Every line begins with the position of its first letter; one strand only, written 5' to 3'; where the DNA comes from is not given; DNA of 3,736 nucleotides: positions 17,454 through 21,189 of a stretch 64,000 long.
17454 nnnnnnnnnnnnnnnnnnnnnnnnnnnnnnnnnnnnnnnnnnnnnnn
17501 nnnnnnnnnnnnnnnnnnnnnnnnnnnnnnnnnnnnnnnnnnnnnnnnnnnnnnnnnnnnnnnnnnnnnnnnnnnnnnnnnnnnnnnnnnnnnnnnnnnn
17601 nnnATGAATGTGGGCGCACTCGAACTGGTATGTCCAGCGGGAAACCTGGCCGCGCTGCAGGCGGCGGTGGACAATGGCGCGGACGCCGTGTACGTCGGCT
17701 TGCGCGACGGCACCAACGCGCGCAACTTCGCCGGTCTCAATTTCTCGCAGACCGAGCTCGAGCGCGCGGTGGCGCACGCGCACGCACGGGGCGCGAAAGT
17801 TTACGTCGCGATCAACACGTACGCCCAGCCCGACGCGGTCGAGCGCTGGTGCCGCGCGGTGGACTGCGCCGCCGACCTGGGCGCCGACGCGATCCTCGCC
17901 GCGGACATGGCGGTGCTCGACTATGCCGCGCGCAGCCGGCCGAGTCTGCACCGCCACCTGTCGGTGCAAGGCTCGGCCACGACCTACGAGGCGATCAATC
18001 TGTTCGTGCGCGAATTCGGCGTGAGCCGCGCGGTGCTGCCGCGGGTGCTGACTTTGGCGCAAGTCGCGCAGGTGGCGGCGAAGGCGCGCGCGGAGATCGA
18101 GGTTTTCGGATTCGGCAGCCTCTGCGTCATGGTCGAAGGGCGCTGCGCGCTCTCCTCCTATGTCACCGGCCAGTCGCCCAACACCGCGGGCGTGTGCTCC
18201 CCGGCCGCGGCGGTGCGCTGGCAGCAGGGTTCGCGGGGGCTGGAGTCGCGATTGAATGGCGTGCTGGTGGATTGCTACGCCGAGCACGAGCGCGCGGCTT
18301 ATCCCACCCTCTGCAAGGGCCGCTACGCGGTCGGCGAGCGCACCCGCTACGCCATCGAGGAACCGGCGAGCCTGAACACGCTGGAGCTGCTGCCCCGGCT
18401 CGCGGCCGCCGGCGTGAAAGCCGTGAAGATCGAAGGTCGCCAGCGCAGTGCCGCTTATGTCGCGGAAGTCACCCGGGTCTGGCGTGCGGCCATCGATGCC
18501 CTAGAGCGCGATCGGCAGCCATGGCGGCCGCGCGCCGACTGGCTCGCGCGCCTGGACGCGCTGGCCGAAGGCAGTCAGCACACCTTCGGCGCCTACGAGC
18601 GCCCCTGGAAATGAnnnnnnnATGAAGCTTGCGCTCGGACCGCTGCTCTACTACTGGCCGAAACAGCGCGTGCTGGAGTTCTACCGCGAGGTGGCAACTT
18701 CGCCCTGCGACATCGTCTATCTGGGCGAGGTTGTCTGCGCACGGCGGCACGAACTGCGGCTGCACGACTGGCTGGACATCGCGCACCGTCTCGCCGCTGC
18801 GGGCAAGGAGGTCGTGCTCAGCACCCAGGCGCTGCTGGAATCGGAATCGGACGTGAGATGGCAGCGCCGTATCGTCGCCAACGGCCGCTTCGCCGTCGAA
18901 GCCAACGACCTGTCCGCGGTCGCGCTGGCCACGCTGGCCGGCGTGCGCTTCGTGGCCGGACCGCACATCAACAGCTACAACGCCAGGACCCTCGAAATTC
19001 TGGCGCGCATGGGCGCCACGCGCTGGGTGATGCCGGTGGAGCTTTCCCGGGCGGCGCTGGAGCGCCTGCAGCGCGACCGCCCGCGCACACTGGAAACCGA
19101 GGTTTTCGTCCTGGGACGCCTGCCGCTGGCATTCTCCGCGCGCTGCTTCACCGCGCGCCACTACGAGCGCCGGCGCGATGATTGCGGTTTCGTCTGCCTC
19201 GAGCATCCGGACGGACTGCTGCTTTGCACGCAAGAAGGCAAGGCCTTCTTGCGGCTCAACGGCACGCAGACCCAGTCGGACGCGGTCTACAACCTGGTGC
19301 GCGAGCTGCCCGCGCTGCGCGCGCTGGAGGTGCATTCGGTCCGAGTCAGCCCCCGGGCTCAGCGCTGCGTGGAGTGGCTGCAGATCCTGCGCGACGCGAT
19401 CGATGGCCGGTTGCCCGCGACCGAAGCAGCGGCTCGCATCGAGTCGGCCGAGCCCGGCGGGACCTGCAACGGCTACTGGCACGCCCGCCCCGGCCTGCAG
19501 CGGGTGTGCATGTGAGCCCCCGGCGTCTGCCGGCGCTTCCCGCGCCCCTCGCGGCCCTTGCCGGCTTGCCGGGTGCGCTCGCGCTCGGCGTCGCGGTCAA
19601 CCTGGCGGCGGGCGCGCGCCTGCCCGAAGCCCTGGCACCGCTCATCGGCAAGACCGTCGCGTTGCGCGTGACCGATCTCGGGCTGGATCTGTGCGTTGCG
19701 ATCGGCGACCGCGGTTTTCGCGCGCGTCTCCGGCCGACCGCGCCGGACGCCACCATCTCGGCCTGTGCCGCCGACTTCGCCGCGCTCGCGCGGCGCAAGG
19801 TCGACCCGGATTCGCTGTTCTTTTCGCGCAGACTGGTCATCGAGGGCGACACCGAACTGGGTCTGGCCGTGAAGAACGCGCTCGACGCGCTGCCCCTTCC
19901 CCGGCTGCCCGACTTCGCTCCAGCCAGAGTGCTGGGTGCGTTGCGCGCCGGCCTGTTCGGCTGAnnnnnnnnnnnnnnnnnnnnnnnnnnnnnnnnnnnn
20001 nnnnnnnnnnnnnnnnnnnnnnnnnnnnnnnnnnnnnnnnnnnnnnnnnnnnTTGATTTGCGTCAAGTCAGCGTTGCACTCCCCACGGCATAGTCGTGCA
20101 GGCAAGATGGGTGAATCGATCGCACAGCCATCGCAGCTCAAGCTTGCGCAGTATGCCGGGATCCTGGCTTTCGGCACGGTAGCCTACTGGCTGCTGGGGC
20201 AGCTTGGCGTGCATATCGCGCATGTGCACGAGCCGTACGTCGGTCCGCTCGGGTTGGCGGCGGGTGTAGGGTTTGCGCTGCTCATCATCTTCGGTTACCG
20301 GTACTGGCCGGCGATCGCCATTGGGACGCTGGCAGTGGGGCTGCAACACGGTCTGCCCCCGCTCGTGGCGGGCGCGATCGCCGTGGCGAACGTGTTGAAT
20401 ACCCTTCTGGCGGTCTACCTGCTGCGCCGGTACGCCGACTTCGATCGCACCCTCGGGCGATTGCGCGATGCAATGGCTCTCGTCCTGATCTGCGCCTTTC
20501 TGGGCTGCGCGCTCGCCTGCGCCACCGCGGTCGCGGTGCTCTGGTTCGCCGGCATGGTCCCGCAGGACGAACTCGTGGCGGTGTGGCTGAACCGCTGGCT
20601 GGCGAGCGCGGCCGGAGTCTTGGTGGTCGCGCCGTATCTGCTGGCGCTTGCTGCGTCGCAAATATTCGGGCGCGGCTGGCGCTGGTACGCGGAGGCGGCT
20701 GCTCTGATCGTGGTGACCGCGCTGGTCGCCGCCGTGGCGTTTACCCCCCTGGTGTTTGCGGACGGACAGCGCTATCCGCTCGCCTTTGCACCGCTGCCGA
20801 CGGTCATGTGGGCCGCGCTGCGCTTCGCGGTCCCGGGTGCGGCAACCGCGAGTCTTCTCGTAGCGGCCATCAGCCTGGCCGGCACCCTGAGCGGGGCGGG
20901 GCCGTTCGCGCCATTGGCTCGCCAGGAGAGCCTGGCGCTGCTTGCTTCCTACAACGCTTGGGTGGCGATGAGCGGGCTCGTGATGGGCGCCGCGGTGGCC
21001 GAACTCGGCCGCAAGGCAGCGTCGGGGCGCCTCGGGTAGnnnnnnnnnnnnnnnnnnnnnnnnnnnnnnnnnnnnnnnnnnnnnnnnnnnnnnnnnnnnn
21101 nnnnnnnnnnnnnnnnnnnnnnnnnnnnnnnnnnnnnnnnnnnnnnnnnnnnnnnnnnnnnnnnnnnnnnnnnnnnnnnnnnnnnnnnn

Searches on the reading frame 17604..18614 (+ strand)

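Call 6: search_protein_families(library=pfam, proteins=[window:17604-18614:+], max_evalue=0.001)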
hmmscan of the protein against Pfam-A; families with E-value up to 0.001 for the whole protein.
window:17604-18614:+ (336 aa): 1 family
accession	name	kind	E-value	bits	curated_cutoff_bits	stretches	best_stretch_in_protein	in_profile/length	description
PF01136.24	Peptidase_U32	-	1.4e-59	201.7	22.4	1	80-335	2-232/233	Peptidase family U32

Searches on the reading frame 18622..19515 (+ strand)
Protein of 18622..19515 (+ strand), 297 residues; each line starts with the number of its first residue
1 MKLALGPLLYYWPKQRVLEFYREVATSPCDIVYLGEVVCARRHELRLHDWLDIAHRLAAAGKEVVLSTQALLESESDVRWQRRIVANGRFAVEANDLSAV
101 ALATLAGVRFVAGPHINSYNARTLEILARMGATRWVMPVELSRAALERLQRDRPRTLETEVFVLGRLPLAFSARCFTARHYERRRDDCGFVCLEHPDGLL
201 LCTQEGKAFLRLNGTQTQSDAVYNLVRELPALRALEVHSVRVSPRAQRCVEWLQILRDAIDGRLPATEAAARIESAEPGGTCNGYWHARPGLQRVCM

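Call 6: search_protein_families(library=pfam, proteins=[window:18622-19515:+], max_evalue=0.001)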
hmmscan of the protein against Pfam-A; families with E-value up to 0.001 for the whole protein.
window:18622-19515:+ (297 aa): 1 family
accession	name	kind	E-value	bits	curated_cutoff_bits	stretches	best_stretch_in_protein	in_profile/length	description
PF01136.24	Peptidase_U32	-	1.1e-17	64.5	22.4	1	91-288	18-229/233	Peptidase family U32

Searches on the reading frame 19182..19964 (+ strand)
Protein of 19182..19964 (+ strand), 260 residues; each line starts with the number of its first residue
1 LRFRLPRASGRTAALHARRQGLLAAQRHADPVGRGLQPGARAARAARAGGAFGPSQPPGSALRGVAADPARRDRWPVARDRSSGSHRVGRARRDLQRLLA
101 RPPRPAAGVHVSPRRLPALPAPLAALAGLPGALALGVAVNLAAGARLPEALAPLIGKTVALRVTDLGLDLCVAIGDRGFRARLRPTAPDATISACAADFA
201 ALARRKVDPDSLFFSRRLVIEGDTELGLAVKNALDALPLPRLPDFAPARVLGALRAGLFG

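Call 6: search_protein_families(library=pfam, proteins=[window:19182-19964:+], max_evalue=0.001)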
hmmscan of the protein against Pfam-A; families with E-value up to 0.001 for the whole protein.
window:19182-19964:+ (260 aa): 1 family
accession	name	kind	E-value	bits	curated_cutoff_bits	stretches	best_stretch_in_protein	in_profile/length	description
PF02036.22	SCP2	-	5.7e-17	62.3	21.3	1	147-235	12-101/101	SCP-2 sterol transfer family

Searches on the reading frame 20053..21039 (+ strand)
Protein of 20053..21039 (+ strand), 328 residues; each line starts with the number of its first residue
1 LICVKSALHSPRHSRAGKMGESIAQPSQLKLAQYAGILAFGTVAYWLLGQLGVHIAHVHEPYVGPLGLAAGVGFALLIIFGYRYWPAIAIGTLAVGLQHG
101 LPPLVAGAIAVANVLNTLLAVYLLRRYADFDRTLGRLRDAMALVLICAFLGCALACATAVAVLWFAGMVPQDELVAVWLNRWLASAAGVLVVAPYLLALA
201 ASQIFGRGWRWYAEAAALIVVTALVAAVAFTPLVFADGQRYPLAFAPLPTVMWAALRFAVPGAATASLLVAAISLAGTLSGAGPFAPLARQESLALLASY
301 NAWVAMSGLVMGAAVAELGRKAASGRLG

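Call 6: search_protein_families(library=pfam, proteins=[window:20053-21039:+], max_evalue=0.001)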
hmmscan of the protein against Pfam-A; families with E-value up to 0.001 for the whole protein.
window:20053-21039:+ (328 aa): 1 family
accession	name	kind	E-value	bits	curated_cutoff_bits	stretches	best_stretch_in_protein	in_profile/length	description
PF05231.19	MASE1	-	2.6e-33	115.9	29.8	1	51-317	14-297/299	MASE1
